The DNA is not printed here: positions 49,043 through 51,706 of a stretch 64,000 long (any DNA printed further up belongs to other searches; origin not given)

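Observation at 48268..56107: Atypical ACIII/Qrc-like respiratory cluster: split MopB + FeS + NrfD core surrounded by 14 c-type heme sites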

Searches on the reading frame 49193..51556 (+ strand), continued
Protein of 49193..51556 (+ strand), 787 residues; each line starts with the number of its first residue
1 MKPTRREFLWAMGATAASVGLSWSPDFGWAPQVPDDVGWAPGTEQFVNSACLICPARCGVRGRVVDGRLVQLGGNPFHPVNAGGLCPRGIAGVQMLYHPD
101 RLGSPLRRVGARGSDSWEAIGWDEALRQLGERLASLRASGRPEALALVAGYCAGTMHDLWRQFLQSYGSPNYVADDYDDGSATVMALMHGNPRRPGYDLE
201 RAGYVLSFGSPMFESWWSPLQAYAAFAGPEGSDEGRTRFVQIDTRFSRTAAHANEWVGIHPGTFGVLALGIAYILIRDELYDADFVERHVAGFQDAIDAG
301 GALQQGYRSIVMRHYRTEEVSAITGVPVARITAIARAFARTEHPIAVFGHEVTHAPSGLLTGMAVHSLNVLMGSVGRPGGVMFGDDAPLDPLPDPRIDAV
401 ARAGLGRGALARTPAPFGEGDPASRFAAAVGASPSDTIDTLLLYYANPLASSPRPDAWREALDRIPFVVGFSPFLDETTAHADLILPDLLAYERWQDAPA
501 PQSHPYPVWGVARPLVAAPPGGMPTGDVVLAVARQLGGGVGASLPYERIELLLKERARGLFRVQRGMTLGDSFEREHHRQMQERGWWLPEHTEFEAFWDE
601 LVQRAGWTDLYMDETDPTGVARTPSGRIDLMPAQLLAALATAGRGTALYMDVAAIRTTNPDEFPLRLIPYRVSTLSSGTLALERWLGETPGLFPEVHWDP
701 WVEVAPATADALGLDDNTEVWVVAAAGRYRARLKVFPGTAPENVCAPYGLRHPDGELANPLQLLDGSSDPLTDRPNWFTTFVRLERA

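Call 51: search_protein_families(library=pfam, proteins=[L087:6977-9463:+, L088:3001-5277:+, L025:3706-6657:-, L036:2030-5338:+, P0125, P0150, P0250], max_evalue=0.001)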
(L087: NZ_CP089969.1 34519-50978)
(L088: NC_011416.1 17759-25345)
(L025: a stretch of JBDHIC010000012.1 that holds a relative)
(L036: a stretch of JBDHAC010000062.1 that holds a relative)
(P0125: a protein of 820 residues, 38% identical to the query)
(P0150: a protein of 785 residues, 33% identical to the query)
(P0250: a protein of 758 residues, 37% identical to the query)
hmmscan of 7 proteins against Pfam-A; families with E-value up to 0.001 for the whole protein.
L087:6977-9463:+ (828 aa): 3 families
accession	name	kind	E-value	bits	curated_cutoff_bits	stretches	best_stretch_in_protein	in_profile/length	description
PF00384.28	Molybdopterin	-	2.8e-23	83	24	1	108-527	1-316/353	Molybdopterin oxidoreductase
PF01568.27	Molydop_binding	-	2e-17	63.7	26.8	1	733-818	28-106/110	Molydopterin dinucleotide binding domain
PF04879.21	Molybdop_Fe4S4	-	3.5e-15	56.1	22.7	1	52-104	2-54/55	Molybdopterin oxidoreductase Fe4S4 domain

L088:3001-5277:+ (758 aa): 3 families
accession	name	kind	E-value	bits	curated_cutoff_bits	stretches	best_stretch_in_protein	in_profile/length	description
PF00384.28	Molybdopterin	-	8e-71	239.3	24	1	98-524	1-352/353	Molybdopterin oxidoreductase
PF01568.27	Molydop_binding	-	1.8e-21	76.7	26.8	1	637-746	1-103/110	Molydopterin dinucleotide binding domain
PF04879.21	Molybdop_Fe4S4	-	1e-13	51.4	22.7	1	43-94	3-54/55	Molybdopterin oxidoreductase Fe4S4 domain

L025:3706-6657:- (983 aa): 9 families
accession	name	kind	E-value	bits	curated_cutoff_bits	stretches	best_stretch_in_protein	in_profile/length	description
PF04879.21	Molybdop_Fe4S4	-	1.5e-17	63.7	22.7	1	46-99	2-55/55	Molybdopterin oxidoreductase Fe4S4 domain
PF01568.27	Molydop_binding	-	1.6e-12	47.8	26.8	1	585-670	30-109/110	Molydopterin dinucleotide binding domain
PF12838.12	Fer4_7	-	3.5e-11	43.8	27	2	748-818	2-50/52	4Fe-4S dicluster domain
PF00384.28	Molybdopterin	-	1.6e-08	34.4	24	1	192-464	102-345/353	Molybdopterin oxidoreductase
PF13247.11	Fer4_11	-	6.3e-07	30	26.2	1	799-857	5-65/100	4Fe-4S dicluster domain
PF13183.11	Fer4_8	-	2.1e-05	25.4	27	1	745-818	2-66/68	4Fe-4S dicluster domain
PF13187.11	Fer4_9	-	7.5e-05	23.1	27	1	747-818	1-49/52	4Fe-4S dicluster domain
PF13237.11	Fer4_10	-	0.00044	20.5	25.5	0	742-817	3-53/53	4Fe-4S dicluster domain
PF12797.12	Fer4_2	-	0.00044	20.5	24.5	1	739-760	1-22/22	4Fe-4S binding domain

L036:2030-5338:+ (1102 aa): 10 families
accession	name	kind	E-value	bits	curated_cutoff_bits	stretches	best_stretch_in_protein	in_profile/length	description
PF01568.27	Molydop_binding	-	3.7e-15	56.3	26.8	1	669-768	15-107/110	Molydopterin dinucleotide binding domain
PF00384.28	Molybdopterin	-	6.3e-15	55.5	24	1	199-553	13-351/353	Molybdopterin oxidoreductase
PF12838.12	Fer4_7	-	7e-15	55.7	27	2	844-914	2-50/52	4Fe-4S dicluster domain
PF13187.11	Fer4_9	-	2.8e-08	34.1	27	1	843-914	1-49/52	4Fe-4S dicluster domain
PF13247.11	Fer4_11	-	4.3e-08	33.7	26.2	1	894-952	4-64/100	4Fe-4S dicluster domain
PF12837.12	Fer4_6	-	2e-07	31.1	25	1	838-856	3-21/24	4Fe-4S binding domain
PF13237.11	Fer4_10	-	7.5e-07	29.4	25.5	0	893-943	2-53/53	4Fe-4S dicluster domain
PF13183.11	Fer4_8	-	3.2e-06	28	27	1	841-914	2-66/68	4Fe-4S dicluster domain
PF12797.12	Fer4_2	-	1.3e-05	25.3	24.5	1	835-854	1-20/22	4Fe-4S binding domain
PF00037.32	Fer4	-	0.00026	21.1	21.1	1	838-854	2-18/24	4Fe-4S binding domain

P0125 (820 aa): 3 families
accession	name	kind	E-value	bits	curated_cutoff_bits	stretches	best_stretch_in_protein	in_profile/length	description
PF00384.28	Molybdopterin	-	8e-33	114.4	24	1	107-544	1-352/353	Molybdopterin oxidoreductase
PF04879.21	Molybdop_Fe4S4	-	1.7e-17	63.6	22.7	1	51-103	2-54/55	Molybdopterin oxidoreductase Fe4S4 domain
PF01568.27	Molydop_binding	-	7.7e-17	61.8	26.8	1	692-807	1-103/110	Molydopterin dinucleotide binding domain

P0150 (785 aa): 3 families
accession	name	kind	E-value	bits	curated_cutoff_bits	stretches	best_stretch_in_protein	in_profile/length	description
PF00384.28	Molybdopterin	-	4.7e-33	115.1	24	1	100-533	1-352/353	Molybdopterin oxidoreductase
PF04879.21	Molybdop_Fe4S4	-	3.1e-17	62.7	22.7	1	44-97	2-55/55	Molybdopterin oxidoreductase Fe4S4 domain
PF01568.27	Molydop_binding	-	1.3e-12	48.1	26.8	1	687-740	31-83/110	Molydopterin dinucleotide binding domain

P0250 (758 aa): 3 families
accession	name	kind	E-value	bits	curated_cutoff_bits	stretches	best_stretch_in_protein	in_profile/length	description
PF00384.28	Molybdopterin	-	5.9e-24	85.2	24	1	111-506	1-318/353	Molybdopterin oxidoreductase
PF04879.21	Molybdop_Fe4S4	-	1.3e-17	63.9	22.7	1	55-108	2-55/55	Molybdopterin oxidoreductase Fe4S4 domain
PF01568.27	Molydop_binding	-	9e-07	29.4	26.8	1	661-741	27-99/110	Molydopterin dinucleotide binding domain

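Call 58: find_encoding_contigs(protein=P0123, flank=8000, max_places=1)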
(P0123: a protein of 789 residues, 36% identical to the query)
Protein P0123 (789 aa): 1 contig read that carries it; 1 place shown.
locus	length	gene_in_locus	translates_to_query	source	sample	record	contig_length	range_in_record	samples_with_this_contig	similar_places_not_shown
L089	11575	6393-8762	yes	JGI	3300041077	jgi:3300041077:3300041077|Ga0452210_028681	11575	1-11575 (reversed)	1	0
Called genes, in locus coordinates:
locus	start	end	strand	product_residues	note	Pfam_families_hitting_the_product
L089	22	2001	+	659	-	PF12797:Fer4_2 (weak), PF12837:Fer4_6 (faint), PF13237:Fer4_10 (faint), PF12838:Fer4_7 (weak), PF13183:Fer4_8 (faint), PF13247:Fer4_11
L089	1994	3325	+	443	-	PF03916:NrfD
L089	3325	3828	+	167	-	PF11821:ActD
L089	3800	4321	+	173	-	PF00034:Cytochrom_C (faint), PF13442:Cytochrome_CBB3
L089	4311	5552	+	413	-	PF03916:NrfD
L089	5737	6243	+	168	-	PF02085:Cytochrom_CIII (weak), PF09699:Paired_CXXCH_1 (faint), PF14522:Cytochrome_C7 (weak)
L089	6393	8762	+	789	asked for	PF04879:Molybdop_Fe4S4, PF00384:Molybdopterin, PF01568:Molydop_binding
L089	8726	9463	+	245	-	PF13183:Fer4_8 (faint), PF13534:Fer4_17 (faint), PF00037:Fer4 (faint), PF12797:Fer4_2 (weak), PF12837:Fer4_6 (faint), PF12838:Fer4_7 (weak), PF13237:Fer4_10 (weak), PF13247:Fer4_11, +1 more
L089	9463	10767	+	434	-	PF03916:NrfD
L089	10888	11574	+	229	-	?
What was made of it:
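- On Alternative complex III (ACIII): Pfam's ActD model is recorded for the gene in the neighbouring canonical cluster of L089 but for no gene of the module there (call 58).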

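Call 59: find_encoding_contigs(protein=P0150, flank=8000, max_places=1)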
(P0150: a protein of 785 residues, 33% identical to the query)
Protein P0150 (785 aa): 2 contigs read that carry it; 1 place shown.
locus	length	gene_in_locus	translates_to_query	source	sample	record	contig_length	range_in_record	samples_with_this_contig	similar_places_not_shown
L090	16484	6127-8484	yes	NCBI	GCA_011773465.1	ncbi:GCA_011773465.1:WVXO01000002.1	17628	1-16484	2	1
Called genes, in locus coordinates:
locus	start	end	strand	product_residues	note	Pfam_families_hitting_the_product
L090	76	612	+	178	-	-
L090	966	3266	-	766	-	-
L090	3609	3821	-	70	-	-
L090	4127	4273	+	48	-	-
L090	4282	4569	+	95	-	-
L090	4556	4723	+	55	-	-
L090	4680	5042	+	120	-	-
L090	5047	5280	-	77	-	PF03060:NMO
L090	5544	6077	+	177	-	PF02085:Cytochrom_CIII (weak), PF14537:Cytochrom_c3_2 (faint), PF14522:Cytochrome_C7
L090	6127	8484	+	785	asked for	PF04879:Molybdop_Fe4S4, PF00384:Molybdopterin, PF01568:Molydop_binding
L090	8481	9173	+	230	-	PF00037:Fer4 (faint), PF12797:Fer4_2 (weak), PF12837:Fer4_6 (faint), PF12838:Fer4_7 (weak), PF13187:Fer4_9 (weak), PF13247:Fer4_11, PF13237:Fer4_10 (weak), PF13187:Fer4_9 (weak), +3 more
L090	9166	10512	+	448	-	PF03916:NrfD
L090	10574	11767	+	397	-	PF14376:Haem_bd (faint), PF09699:Paired_CXXCH_1 (faint), PF13442:Cytochrome_CBB3 (faint), PF00034:Cytochrom_C (weak)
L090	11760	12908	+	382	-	PF22113:Mtrc-MtrF_II-IV_dom (faint), PF14522:Cytochrome_C7 (faint), PF13435:Cytochrome_C554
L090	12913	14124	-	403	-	PF07396:Porin_O_P, PF13609:Porin_4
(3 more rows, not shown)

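Call 60: find_encoding_contigs(protein=P0250, flank=8000, max_places=1)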
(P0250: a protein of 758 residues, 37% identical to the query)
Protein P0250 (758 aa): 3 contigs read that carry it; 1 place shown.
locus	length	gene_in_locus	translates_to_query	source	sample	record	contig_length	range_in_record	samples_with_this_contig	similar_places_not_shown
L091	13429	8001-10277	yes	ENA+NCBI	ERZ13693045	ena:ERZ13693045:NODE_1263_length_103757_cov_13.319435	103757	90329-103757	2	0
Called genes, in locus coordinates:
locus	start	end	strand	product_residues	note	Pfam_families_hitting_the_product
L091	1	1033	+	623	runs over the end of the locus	PF00672:HAMP, PF08448:PAS_4, PF13426:PAS_9, PF00512:HisKA, PF02518:HATPase_c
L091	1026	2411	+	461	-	PF00072:Response_reg, PF00158:Sigma54_activat, PF14532:Sigma54_activ_2, PF07728:AAA_5 (weak), PF25601:AAA_lid_14, PF02954:HTH_8 (weak)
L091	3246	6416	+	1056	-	PF14537:Cytochrom_c3_2 (faint), PF14522:Cytochrome_C7 (faint), PF22113:Mtrc-MtrF_II-IV_dom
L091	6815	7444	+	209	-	PF14522:Cytochrome_C7 (faint), PF09699:Paired_CXXCH_1 (faint), PF13435:Cytochrome_C554, PF22113:Mtrc-MtrF_II-IV_dom (faint)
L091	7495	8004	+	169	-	PF02085:Cytochrom_CIII (weak), PF14537:Cytochrom_c3_2 (weak), PF14522:Cytochrome_C7 (weak)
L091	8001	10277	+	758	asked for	PF04879:Molybdop_Fe4S4, PF00384:Molybdopterin, PF01568:Molydop_binding (weak)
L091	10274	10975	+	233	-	PF00037:Fer4 (faint), PF12797:Fer4_2 (faint), PF12837:Fer4_6 (faint), PF13187:Fer4_9 (faint), PF13237:Fer4_10 (faint), PF12838:Fer4_7, PF13183:Fer4_8 (weak), PF13247:Fer4_11, +2 more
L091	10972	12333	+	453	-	PF03916:NrfD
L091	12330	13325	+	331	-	PF01145:Band_7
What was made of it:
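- More distant relatives at 33-36% identity keep the c5-MopB-FeS-NrfD order (calls 58-60).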

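Call 61: find_encoding_contigs(protein=P0125, flank=8000, max_places=1)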
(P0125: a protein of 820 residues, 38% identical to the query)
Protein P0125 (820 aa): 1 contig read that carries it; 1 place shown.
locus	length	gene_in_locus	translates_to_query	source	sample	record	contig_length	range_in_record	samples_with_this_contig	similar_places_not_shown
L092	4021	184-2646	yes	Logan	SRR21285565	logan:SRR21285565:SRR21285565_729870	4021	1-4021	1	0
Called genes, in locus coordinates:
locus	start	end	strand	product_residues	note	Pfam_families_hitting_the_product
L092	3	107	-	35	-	?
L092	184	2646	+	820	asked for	PF04879:Molybdop_Fe4S4, PF00384:Molybdopterin, PF01568:Molydop_binding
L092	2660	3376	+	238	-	PF00037:Fer4 (faint), PF12797:Fer4_2 (weak), PF12837:Fer4_6 (faint), PF12838:Fer4_7 (weak), PF13237:Fer4_10 (weak), PF13247:Fer4_11, PF12838:Fer4_7 (weak), PF13187:Fer4_9 (weak), +2 more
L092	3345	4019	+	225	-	?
